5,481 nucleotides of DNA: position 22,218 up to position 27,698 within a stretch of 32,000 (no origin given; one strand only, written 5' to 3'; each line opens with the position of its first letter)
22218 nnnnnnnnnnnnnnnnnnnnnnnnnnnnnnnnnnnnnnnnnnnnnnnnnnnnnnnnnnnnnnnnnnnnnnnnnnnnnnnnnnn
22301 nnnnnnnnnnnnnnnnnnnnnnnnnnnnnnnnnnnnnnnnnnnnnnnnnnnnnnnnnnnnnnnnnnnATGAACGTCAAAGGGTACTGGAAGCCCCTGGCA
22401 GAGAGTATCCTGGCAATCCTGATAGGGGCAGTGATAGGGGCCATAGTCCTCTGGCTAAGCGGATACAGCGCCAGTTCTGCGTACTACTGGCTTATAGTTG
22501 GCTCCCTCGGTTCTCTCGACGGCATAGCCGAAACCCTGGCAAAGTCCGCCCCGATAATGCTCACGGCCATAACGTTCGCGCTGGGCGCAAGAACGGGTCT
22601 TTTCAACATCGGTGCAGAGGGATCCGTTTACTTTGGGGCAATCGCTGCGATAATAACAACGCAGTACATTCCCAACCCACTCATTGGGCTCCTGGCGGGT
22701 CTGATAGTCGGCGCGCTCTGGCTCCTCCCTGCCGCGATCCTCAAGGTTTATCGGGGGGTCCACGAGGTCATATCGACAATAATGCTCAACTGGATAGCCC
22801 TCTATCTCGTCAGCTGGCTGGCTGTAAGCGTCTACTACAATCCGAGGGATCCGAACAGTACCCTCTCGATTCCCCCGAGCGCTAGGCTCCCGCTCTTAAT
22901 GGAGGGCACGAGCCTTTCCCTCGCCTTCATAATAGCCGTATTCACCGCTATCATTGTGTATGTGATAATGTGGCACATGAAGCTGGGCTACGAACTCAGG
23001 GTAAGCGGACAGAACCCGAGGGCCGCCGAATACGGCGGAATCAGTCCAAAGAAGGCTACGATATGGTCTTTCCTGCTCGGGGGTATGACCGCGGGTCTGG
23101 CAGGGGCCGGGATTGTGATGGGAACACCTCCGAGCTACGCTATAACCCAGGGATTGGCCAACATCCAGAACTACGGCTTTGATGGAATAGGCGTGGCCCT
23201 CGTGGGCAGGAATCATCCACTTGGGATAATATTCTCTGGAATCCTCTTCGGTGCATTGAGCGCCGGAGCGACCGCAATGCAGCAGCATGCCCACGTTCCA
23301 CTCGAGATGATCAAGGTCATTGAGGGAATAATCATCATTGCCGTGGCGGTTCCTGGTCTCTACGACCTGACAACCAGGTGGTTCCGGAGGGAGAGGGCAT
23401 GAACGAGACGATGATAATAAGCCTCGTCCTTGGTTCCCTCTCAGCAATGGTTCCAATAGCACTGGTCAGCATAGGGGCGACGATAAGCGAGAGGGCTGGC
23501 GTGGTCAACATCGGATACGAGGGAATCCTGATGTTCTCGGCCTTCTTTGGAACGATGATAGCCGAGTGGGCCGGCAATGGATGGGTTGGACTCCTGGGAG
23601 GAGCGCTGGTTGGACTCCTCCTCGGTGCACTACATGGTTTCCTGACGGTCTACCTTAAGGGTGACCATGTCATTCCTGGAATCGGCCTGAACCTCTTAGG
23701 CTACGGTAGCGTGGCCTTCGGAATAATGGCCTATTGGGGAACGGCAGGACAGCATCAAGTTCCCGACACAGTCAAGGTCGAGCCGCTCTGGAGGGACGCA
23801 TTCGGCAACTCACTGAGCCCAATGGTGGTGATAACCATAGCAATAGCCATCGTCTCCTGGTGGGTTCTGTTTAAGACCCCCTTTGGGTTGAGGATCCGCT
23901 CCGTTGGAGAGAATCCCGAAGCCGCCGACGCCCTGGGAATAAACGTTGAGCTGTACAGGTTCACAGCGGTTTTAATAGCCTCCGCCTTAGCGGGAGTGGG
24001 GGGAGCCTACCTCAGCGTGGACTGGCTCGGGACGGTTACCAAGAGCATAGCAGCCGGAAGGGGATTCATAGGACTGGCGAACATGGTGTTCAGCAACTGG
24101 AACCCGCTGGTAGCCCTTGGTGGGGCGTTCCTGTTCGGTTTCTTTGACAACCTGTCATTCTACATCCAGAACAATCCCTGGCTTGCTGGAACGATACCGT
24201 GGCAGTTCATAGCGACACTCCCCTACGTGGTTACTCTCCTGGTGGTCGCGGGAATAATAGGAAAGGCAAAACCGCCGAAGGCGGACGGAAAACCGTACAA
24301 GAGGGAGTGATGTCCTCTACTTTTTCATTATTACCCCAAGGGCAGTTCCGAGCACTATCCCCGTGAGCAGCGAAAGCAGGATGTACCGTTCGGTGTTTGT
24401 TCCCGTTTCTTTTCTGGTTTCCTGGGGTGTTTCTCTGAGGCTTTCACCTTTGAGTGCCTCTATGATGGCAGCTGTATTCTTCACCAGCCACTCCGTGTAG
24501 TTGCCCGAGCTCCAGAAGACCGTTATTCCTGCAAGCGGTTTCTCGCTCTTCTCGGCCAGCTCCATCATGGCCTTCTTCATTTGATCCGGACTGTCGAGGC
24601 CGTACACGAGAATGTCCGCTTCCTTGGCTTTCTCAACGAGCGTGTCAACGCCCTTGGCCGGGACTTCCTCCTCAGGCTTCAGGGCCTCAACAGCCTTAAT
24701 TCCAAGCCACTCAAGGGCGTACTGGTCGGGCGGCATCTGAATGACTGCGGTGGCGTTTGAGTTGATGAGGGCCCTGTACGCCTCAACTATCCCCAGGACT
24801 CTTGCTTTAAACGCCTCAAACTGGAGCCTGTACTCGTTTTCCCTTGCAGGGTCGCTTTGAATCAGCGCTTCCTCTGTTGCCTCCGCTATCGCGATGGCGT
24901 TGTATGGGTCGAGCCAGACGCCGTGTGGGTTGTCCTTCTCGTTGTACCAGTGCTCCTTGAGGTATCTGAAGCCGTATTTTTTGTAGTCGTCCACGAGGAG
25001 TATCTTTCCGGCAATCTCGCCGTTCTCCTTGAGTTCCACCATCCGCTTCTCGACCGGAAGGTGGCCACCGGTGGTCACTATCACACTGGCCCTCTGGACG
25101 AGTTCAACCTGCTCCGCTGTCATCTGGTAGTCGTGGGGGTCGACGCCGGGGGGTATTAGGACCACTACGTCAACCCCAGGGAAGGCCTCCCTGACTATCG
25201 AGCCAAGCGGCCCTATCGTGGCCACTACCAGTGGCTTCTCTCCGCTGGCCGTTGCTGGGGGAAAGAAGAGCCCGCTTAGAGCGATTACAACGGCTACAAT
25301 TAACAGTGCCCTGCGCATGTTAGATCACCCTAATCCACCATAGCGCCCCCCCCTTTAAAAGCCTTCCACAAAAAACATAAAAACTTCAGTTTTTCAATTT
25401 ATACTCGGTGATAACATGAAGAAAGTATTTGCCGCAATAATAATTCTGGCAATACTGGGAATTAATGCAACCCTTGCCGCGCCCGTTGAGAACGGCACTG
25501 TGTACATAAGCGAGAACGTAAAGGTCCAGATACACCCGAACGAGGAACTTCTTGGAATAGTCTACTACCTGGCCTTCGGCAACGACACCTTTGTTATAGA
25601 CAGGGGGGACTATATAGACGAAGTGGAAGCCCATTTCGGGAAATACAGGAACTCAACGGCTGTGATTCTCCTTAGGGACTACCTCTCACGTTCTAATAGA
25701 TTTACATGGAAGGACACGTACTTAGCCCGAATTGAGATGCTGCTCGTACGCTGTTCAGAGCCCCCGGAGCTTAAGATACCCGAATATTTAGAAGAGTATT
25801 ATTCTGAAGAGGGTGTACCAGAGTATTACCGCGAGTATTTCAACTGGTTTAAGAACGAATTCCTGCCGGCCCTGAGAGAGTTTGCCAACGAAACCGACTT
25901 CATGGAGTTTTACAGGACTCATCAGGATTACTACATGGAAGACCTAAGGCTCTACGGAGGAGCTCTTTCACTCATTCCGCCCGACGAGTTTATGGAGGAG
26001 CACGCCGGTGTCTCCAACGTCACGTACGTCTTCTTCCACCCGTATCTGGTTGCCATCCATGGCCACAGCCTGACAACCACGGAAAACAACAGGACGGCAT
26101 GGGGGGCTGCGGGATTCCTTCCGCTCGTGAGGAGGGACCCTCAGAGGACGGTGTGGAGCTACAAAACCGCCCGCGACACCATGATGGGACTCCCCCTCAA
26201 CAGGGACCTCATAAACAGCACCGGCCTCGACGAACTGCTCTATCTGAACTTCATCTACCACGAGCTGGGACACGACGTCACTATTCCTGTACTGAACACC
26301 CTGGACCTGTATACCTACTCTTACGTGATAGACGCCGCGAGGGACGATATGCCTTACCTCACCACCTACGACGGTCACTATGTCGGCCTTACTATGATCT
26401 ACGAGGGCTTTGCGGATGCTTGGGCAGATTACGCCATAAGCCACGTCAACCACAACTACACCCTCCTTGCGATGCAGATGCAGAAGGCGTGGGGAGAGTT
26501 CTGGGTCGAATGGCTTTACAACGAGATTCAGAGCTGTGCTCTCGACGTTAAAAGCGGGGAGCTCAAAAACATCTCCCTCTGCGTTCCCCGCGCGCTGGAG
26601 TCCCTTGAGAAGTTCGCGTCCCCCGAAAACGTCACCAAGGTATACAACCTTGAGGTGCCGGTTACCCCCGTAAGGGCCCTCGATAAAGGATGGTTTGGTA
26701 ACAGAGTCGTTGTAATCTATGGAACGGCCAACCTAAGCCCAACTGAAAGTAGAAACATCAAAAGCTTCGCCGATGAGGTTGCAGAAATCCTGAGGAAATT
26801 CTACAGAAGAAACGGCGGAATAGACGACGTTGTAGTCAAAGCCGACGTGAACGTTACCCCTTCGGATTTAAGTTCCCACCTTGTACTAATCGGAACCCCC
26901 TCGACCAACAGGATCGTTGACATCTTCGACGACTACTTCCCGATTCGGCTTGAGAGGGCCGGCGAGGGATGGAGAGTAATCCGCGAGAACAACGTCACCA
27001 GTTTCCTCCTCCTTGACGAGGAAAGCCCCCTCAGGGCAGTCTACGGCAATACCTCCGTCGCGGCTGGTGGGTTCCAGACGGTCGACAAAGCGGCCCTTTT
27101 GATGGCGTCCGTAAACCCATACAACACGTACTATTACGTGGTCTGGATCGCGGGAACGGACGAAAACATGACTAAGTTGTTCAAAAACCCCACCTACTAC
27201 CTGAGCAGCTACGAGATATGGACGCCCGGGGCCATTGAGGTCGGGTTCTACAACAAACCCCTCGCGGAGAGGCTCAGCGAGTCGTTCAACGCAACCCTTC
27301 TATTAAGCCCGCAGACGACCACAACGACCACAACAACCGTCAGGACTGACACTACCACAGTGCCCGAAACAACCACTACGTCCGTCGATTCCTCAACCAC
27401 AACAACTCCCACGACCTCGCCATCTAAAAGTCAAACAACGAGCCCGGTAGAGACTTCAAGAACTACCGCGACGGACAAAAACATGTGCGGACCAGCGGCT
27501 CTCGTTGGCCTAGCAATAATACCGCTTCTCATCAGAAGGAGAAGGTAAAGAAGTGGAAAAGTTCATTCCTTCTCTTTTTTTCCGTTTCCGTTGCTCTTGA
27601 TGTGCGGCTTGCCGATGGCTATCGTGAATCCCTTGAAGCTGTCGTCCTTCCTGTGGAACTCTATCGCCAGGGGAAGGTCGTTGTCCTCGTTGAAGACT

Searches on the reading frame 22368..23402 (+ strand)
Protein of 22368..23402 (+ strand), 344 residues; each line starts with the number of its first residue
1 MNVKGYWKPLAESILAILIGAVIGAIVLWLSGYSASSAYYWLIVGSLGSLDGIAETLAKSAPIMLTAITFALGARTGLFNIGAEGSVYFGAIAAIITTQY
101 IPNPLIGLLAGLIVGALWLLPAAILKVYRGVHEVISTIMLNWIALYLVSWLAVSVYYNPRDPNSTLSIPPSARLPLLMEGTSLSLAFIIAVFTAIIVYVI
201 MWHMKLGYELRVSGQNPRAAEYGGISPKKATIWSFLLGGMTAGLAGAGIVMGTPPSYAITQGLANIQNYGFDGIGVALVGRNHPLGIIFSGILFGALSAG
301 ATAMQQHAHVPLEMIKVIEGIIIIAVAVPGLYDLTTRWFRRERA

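Call 53: search_protein_families(library=pfam, proteins=[window:22368-23402:+], max_evalue=0.001)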
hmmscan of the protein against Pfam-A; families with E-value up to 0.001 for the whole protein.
window:22368-23402:+ (344 aa): 1 family
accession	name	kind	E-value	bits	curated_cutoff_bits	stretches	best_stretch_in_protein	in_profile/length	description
PF02653.21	BPD_transp_2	-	3.4e-42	144.9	26.8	1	53-326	2-268/269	Branched-chain amino acid transport system / permease component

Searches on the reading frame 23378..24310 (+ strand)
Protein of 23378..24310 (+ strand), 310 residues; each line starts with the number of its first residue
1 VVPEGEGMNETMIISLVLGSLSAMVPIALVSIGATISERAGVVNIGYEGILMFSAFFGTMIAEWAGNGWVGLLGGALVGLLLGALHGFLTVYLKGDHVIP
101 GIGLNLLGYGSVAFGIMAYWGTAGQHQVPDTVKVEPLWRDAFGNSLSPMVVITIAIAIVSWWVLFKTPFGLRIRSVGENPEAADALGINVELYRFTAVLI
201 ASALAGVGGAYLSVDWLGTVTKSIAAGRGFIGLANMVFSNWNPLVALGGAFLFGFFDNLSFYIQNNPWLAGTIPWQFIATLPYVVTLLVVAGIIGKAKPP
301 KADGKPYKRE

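Call 53: search_protein_families(library=pfam, proteins=[window:23378-24310:+], max_evalue=0.001)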
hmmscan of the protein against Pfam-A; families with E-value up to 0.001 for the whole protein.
window:23378-24310:+ (310 aa): 1 family
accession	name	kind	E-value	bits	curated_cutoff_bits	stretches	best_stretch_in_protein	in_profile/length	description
PF02653.21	BPD_transp_2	-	4.7e-41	141.1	26.8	1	18-272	3-259/269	Branched-chain amino acid transport system / permease component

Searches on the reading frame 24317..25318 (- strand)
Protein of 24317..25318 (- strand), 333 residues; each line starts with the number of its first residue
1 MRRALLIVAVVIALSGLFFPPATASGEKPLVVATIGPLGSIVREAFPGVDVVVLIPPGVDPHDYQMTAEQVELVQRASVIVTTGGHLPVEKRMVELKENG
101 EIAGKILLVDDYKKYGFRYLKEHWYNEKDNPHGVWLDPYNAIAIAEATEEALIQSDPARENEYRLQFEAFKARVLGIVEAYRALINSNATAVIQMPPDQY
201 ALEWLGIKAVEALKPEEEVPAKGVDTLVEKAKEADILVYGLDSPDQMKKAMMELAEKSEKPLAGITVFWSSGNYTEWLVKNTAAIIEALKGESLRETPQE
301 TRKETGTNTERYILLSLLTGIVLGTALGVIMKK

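Call 53: search_protein_families(library=pfam, proteins=[window:24317-25318:-], max_evalue=0.001)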
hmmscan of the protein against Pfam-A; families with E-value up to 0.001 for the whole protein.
window:24317-25318:- (333 aa): 1 family
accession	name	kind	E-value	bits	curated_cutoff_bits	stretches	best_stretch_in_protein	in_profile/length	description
PF01297.22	ZnuA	-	7.8e-39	134.2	29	1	31-288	1-263/263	Zinc-uptake complex component A periplasmic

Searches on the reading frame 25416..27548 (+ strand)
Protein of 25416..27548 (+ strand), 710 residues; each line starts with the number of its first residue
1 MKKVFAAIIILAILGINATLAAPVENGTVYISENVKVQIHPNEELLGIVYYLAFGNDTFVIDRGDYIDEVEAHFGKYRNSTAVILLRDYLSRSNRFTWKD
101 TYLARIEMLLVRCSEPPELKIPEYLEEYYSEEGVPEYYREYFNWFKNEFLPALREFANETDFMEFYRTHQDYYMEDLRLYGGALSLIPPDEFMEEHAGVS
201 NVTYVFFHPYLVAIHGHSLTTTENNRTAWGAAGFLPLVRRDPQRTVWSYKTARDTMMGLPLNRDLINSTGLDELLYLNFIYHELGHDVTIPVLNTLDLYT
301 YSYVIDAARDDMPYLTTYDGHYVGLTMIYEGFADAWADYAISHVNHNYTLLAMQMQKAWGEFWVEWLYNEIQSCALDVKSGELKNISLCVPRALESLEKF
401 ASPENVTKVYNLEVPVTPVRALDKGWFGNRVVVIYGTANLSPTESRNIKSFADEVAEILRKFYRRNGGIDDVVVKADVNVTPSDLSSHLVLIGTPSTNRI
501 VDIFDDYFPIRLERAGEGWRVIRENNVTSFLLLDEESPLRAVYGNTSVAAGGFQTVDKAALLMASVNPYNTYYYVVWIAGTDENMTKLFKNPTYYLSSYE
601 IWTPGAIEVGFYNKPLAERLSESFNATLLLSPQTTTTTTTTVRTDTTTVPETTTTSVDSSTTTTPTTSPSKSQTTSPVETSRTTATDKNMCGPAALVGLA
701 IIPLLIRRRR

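Call 53: search_protein_families(library=pfam, proteins=[window:25416-27548:+], max_evalue=0.001)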
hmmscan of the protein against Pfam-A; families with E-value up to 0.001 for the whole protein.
window:25416-27548:+ (710 aa): 1 family
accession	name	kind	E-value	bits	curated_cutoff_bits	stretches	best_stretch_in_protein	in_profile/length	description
PF16286.10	DUF4932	-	9e-07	29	28.7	1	35-207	1-171/332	Domain of unknown function (DUF4932)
